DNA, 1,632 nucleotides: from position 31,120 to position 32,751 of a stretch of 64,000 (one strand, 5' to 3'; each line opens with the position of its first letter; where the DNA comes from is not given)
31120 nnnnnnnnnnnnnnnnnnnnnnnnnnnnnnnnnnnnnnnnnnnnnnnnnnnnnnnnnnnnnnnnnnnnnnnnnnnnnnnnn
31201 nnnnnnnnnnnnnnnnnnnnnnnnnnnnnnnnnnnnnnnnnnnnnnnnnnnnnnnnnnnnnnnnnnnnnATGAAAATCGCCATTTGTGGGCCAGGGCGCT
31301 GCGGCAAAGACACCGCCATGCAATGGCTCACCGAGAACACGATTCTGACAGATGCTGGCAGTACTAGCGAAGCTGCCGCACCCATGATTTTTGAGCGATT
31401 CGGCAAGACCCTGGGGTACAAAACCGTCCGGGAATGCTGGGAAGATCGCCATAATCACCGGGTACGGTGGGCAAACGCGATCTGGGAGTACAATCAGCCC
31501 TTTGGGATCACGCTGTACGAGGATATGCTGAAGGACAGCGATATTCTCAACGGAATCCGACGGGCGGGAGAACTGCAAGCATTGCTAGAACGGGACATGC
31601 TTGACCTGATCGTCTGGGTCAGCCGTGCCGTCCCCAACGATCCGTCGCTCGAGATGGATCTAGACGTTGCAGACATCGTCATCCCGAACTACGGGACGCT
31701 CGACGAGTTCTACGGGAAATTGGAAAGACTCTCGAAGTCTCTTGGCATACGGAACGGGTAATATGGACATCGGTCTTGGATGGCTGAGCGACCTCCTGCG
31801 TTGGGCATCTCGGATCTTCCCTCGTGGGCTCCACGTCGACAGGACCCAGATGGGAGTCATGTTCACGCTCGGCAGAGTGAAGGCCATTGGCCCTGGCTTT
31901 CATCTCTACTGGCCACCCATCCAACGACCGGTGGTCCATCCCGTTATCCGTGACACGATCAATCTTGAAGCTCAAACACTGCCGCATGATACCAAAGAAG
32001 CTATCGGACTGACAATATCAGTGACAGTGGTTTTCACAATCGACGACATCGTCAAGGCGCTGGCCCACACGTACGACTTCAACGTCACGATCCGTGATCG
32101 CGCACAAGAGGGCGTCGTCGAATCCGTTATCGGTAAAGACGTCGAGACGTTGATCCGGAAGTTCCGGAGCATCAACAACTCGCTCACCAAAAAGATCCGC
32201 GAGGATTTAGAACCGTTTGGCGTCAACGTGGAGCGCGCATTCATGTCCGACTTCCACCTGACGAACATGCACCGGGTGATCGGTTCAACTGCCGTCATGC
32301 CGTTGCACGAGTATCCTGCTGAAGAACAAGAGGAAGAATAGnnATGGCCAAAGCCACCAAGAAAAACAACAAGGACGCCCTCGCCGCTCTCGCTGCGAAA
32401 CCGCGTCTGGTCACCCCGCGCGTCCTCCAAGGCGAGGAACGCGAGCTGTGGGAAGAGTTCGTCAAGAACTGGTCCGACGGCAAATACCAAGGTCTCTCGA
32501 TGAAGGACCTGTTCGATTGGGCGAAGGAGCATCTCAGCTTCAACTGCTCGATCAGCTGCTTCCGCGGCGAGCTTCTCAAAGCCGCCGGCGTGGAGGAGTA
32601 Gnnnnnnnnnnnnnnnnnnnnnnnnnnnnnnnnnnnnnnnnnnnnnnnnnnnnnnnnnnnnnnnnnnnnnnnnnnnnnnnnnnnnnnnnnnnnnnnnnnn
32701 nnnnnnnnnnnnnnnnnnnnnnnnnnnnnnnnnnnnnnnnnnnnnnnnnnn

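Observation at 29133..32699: Strongly promoted early operon encoding a nucleotide-pool remodelling set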

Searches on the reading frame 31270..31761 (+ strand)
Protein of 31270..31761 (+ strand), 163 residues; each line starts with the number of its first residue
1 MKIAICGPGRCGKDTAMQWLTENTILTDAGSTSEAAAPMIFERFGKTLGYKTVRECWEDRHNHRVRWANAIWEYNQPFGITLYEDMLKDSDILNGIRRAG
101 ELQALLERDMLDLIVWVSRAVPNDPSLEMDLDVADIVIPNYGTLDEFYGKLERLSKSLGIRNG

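Call 3: search_protein_families(library=pfam, proteins=[window:31270-31761:+], max_evalue=0.1)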
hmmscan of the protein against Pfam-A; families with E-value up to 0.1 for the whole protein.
window:31270-31761:+ (163 aa): 1 family
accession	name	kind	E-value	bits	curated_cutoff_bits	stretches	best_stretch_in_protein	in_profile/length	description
PF21448.3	DNMK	-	0.019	15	27.1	0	3-24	3-24/232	Deoxynucleotide monophosphate kinase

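Call 4: search_protein_families(library=phrogs, proteins=[window:31270-31761:+], max_evalue=0.01)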
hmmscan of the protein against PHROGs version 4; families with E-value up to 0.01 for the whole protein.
window:31270-31761:+ (163 aa): 2 families
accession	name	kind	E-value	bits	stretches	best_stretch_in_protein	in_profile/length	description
phrog_38514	-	unknown function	4.5e-15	57.2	1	50-147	229-330/348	-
phrog_139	-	other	1.4e-07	32.2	1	1-151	84-256/342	deoxynucleoside monophosphate kinase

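Call 12: search_solved_structures(query=window:31270-31761:+, max_evalue=1)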
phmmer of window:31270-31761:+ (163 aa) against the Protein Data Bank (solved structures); distinct sequences matched with E-value up to 1: 2.
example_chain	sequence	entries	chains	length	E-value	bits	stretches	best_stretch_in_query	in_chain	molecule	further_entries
7ung_A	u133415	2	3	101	0.42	13.9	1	40-87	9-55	Protein CFAP141 | Cilia- and flagella-associated protein 141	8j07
5dz6_A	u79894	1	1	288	0.82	13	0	34-72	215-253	Polyketide biosynthesis malonyl CoA-acyl carrier protein transacylase PksC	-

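Call 40: find_homologous_proteins(query=window:31270-31758:+, max_evalue=0.001)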
Query window:31270-31758:+ (163 aa): 43 proteins with E <= 0.001 among 91 candidates.
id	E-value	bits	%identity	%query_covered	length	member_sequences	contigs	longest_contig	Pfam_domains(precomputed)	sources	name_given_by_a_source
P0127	7.4e-107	373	100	100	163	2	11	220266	-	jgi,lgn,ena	-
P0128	2.6e-75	270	71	98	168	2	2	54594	-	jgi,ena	-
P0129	8.6e-74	265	70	98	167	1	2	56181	-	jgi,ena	-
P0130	1.5e-62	229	63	95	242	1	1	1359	PF02945.22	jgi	jgi:hypothetical protein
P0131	1.4e-58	216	59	98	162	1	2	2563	-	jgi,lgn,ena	-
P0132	8.2e-57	210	60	96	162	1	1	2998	-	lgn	-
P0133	1.6e-56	209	60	98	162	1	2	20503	-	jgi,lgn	-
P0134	3.0e-56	208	58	98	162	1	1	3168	-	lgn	-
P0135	6.1e-55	204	58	98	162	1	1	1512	-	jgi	-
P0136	7.8e-55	203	58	96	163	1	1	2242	-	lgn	-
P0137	3.7e-54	201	55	99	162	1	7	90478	-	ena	-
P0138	2.6e-53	198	56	98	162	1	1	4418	-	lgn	-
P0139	7.0e-53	197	57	98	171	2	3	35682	-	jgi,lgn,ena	-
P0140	2.2e-52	195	56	98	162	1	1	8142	-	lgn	-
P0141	2.6e-52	195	55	100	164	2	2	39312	-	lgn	-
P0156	1.0e-44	171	52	98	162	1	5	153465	PF21448.4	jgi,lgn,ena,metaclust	metaclust:\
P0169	1.8e-14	72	36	93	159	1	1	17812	-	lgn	-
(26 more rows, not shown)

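Call 42: search_solved_structures(query=A4, max_evalue=1, show_alignments=2)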
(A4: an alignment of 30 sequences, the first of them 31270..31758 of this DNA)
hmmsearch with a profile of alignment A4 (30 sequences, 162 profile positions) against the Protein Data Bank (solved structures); distinct sequences matched with E-value up to 1: 6.
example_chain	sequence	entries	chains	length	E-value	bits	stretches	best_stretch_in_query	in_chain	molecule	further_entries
1dek_A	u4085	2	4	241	0.00036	23.8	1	93-157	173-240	DEOXYNUCLEOSIDE MONOPHOSPHATE KINASE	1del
2grj_A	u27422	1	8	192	0.022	18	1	1-157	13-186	Dephospho-CoA kinase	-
2if2_A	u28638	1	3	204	0.16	15.2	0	119-157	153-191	Dephospho-CoA kinase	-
9fqr_G8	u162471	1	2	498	0.39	13.9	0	2-33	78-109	Adenylate kinase 8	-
5ucv_A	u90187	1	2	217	0.46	13.7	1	2-46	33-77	Probable GTP-binding protein EngB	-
9qgq_A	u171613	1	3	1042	0.55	13.5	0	64-150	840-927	Homotrimer of the extracellular PPIase Mpn444 from Mycoplasma pneumoniae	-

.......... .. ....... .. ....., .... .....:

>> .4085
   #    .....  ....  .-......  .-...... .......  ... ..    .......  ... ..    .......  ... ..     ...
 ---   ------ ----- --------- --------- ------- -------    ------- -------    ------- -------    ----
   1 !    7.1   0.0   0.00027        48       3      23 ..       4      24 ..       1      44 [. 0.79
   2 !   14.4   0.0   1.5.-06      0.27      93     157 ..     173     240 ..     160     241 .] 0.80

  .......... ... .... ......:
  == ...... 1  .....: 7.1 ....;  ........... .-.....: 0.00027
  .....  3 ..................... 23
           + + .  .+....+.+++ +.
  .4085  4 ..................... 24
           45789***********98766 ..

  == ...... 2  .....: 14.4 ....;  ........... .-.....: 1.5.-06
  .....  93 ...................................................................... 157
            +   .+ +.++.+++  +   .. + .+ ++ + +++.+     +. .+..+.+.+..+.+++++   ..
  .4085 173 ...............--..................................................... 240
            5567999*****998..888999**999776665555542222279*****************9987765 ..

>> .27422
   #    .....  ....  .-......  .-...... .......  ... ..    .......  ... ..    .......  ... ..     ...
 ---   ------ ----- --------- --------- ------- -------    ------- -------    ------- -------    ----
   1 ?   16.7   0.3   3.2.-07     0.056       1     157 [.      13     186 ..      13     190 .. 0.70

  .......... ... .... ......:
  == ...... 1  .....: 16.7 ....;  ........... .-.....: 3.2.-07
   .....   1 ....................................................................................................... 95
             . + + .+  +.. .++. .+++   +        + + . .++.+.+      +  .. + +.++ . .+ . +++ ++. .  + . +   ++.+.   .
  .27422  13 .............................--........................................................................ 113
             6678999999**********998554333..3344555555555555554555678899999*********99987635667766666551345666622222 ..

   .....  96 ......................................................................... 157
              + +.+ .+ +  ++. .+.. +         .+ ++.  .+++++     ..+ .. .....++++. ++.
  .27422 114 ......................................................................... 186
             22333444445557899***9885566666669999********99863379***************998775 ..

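Call 71: search_protein_families(library=pfam, alignment_id=A4, max_evalue=0.05)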
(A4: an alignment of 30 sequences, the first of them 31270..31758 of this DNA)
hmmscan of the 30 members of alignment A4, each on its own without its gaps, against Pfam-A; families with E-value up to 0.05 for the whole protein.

A. member 1, window:31270-31758:+ (163 aa): 1 family
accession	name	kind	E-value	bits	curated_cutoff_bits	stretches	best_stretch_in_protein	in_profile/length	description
PF21448.3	DNMK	-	0.019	15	27.1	0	3-24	3-24/232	Deoxynucleotide monophosphate kinase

B. families by the number of members that match (of 30 scanned): 10 families
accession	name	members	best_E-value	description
PF21448.3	DNMK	24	1.9e-08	Deoxynucleotide monophosphate kinase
PF13238.12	AAA_18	5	0.00066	AAA domain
PF02224.24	Cytidylate_kin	2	0.0073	Cytidylate kinase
PF01640.23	Peptidase_C10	2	0.013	Peptidase C10 family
PF13337.12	BrxL_ATPase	1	0.0038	Lon-like protease BrxL-like, ATPase domain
PF21043.3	Rv3651-like_C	1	0.015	Rv3651-like, C-terminal domain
PF24659.1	DUF7648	1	0.037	Domain of unknown function (DUF7648)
PF06847.16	Arc_PepC_II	1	0.038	Archaeal Peptidase A24 C-terminus Type II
PF04275.20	P-mevalo_kinase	1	0.038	Phosphomevalonate kinase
PF10662.15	PduV-EutP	1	0.049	Ethanolamine utilisation - propanediol utilisation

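Call 72: search_protein_families(library=ncbifam, proteins=[window:31270-31758:+], max_evalue=0.01)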
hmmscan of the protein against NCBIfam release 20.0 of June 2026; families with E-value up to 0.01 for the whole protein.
window:31270-31758:+ (163 aa): 0 families

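Call 73: search_protein_families(library=padloc, proteins=[window:31270-31758:+], max_evalue=0.01)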
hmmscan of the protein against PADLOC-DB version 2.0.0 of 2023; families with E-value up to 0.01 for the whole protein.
window:31270-31758:+ (163 aa): 0 families

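Call 77: find_encoding_contigs(protein=P0137, flank=6000, max_places=1)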
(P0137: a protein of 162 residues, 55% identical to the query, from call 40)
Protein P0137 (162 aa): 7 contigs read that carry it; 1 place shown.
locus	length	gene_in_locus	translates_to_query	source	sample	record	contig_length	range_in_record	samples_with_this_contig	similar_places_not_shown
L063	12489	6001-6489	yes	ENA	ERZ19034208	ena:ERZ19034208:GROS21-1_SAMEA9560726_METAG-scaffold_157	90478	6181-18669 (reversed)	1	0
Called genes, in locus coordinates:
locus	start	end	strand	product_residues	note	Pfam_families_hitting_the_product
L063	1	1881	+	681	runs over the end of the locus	PF22745:Nlig-Ia, PF01653:DNA_ligase_aden, PF03120:OB_DNA_ligase, PF03119:DNA_ligase_ZBD (weak), PF14520:HHH_5 (faint), PF12826:HHH_2 (weak), PF00533:BRCT, PF12738:PTCB-BRCT (weak)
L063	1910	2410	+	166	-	-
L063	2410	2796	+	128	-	-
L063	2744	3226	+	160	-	-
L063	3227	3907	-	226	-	-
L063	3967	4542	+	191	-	PF00588:SpoU_methylase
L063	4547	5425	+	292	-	-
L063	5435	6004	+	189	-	-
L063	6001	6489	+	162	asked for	-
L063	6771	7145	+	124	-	-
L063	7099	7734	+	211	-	-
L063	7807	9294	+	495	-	-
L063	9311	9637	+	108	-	-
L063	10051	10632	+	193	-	-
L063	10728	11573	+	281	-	-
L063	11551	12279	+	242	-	-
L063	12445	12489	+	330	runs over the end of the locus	PF00294:PfkB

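Call 78: find_encoding_contigs(protein=P0169, flank=6000, max_places=1)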
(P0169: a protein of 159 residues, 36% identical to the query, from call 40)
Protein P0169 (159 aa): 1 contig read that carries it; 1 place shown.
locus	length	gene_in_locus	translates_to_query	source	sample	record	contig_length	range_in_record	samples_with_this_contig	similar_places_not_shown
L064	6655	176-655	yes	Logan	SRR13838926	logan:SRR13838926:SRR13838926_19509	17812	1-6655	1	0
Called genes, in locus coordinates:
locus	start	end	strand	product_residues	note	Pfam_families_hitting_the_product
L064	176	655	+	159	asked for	-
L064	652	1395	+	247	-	PF00149:Metallophos (weak), PF12850:Metallophos_2 (weak)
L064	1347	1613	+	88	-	-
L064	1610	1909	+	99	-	-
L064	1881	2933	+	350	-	PF03837:RecT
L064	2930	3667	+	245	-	-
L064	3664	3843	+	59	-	-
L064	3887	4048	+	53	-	-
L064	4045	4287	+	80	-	-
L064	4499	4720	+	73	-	-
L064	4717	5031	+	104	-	-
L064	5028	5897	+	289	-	PF12684:DUF3799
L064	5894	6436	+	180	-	PF01844:HNH, PF14279:HNH_5 (weak)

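Call 81: search_protein_families(library=phrogs, proteins=[L063:4547-5422:+, L064:652-1392:+, L063:3967-4539:+, L063:3227-3904:-], max_evalue=0.001)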
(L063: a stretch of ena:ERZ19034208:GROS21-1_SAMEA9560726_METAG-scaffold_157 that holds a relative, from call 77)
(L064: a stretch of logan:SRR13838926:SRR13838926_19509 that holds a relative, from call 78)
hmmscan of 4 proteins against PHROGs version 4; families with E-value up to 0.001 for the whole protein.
L063:4547-5422:+ (292 aa): 0 families

L064:652-1392:+ (247 aa): 3 families
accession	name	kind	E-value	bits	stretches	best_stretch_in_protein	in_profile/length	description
phrog_221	-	other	1.2e-22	81.7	1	29-230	127-341/367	metallo-phosphoesterase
phrog_20266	-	other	0.00013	21.9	1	23-178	184-357/450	metallo-phosphoesterase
phrog_547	-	other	0.00052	20.2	0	45-196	74-181/245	phosphoesterase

L063:3967-4539:+ (191 aa): 0 families

L063:3227-3904:- (225 aa): 12 families
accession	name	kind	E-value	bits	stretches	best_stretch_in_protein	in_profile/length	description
phrog_1035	-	DNA, RNA and nucleotide metabolism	6.6e-20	73.1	1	11-223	24-229/271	endonuclease VII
phrog_6050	-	DNA, RNA and nucleotide metabolism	6.9e-10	39.3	1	152-223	305-378/402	HNH endonuclease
phrog_589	-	DNA, RNA and nucleotide metabolism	3.5e-09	37.6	1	143-195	75-129/179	HNH endonuclease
phrog_2214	-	DNA, RNA and nucleotide metabolism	9.5e-07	29.3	1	142-223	177-255/429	HNH endonuclease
phrog_5718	-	DNA, RNA and nucleotide metabolism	3.2e-06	27.4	1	153-221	123-190/394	HNH endonuclease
phrog_8660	-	DNA, RNA and nucleotide metabolism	8.8e-06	26.9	0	51-216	12-188/196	HNH endonuclease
phrog_144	-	DNA, RNA and nucleotide metabolism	1.9e-05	25.4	1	142-198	67-126/175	HNH endonuclease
phrog_333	-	DNA, RNA and nucleotide metabolism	2e-05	25.8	1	145-196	19-70/138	HNH endonuclease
phrog_2118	-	DNA, RNA and nucleotide metabolism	0.00011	22.9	1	151-213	169-230/301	HNH endonuclease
phrog_3322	-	DNA, RNA and nucleotide metabolism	0.00014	22.8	1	150-224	77-153/162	endonuclease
phrog_7785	-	DNA, RNA and nucleotide metabolism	0.00022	22.2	1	156-205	68-112/147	HNH endonuclease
phrog_338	-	DNA, RNA and nucleotide metabolism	0.00077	19.9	1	143-196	190-251/340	HNH endonuclease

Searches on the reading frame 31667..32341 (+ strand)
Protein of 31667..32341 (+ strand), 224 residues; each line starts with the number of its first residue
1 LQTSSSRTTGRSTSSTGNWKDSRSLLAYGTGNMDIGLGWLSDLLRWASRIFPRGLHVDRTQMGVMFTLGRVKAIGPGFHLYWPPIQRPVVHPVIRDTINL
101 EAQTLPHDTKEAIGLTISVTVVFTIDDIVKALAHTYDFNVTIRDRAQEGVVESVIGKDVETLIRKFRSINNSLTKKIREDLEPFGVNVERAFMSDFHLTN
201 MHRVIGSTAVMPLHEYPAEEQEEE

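Call 3: search_protein_families(library=pfam, proteins=[window:31667-32341:+], max_evalue=0.1)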
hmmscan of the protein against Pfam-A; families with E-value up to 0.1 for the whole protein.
window:31667-32341:+ (224 aa): 1 family
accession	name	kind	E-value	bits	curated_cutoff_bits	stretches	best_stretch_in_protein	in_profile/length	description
PF01145.31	Band_7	-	2.5e-18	67.2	23.6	1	57-198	3-147/176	SPFH domain / Band 7 family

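Call 4: search_protein_families(library=phrogs, proteins=[window:31667-32341:+], max_evalue=0.01)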
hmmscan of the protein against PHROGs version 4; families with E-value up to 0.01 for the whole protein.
window:31667-32341:+ (224 aa): 1 family
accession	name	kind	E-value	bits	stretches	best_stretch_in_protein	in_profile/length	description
phrog_200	-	other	4.7e-09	36.8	1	57-196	104-256/379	lipoprotein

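Call 72: search_protein_families(library=ncbifam, proteins=[window:31763-32338:+], max_evalue=0.01)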
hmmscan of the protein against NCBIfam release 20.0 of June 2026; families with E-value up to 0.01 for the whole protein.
window:31763-32338:+ (192 aa): 1 family
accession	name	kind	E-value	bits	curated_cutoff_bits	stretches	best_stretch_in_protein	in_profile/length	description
TIGR01933.1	hflK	equivalog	0.00021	20.8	159.4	1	25-152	4-131/261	FtsH protease activity modulator HflK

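Call 73: search_protein_families(library=padloc, proteins=[window:31763-32338:+], max_evalue=0.01)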
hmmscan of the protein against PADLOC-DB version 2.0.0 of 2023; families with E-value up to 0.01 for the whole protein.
window:31763-32338:+ (192 aa): 0 families

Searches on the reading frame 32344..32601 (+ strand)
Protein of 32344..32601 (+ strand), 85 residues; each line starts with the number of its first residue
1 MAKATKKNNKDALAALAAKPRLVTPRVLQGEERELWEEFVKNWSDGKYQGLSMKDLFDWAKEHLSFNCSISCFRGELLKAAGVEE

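Call 3: search_protein_families(library=pfam, proteins=[window:32344-32601:+], max_evalue=0.1)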
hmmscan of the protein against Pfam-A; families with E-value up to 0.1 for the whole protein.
window:32344-32601:+ (85 aa): 0 families

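Call 4: search_protein_families(library=phrogs, proteins=[window:32344-32601:+], max_evalue=0.01)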
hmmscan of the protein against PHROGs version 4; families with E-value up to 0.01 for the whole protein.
window:32344-32601:+ (85 aa): 0 families

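Call 72: search_protein_families(library=ncbifam, proteins=[window:32344-32598:+], max_evalue=0.01)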
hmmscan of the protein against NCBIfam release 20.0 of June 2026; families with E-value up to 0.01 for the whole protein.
window:32344-32598:+ (85 aa): 0 families

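Call 73: search_protein_families(library=padloc, proteins=[window:32344-32598:+], max_evalue=0.01)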
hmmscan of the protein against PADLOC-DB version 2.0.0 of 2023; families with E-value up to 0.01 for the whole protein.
window:32344-32598:+ (85 aa): 0 families
